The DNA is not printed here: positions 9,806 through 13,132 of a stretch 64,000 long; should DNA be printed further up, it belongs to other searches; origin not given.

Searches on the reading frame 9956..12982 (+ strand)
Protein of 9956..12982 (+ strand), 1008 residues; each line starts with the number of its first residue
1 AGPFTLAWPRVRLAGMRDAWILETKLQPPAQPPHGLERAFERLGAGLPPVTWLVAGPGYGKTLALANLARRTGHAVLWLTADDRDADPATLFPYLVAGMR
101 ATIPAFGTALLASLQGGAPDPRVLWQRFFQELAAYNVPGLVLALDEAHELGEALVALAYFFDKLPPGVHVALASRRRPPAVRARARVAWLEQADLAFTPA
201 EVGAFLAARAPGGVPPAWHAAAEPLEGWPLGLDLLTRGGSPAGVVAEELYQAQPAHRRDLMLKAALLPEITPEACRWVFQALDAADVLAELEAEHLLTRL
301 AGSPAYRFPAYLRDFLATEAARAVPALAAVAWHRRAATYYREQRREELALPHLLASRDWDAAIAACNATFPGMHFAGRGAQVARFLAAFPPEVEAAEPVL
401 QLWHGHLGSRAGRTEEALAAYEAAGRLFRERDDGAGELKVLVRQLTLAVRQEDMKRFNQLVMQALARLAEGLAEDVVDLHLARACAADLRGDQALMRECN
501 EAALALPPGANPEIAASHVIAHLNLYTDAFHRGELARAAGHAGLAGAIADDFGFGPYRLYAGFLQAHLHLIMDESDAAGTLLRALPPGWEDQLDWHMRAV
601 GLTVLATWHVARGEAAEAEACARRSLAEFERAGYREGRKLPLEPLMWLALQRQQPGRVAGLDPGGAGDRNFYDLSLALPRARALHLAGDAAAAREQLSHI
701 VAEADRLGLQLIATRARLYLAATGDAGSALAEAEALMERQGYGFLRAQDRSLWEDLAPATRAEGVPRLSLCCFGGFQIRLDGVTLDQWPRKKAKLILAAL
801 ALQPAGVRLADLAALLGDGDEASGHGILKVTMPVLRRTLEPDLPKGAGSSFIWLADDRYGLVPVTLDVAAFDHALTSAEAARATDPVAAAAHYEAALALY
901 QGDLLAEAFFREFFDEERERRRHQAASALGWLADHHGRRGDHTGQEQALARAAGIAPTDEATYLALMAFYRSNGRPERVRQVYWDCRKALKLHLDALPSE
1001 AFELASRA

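Call 68: search_protein_families(library=pfam, proteins=[window:9956-12982:+], max_evalue=0.00001)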
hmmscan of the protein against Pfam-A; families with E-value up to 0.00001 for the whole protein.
window:9956-12982:+ (1008 aa): 1 family
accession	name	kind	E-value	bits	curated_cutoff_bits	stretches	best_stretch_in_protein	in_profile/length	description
PF03704.23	BTAD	-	5.8e-12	46.6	22.1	1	866-1001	1-137/146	Bacterial transcriptional activator domain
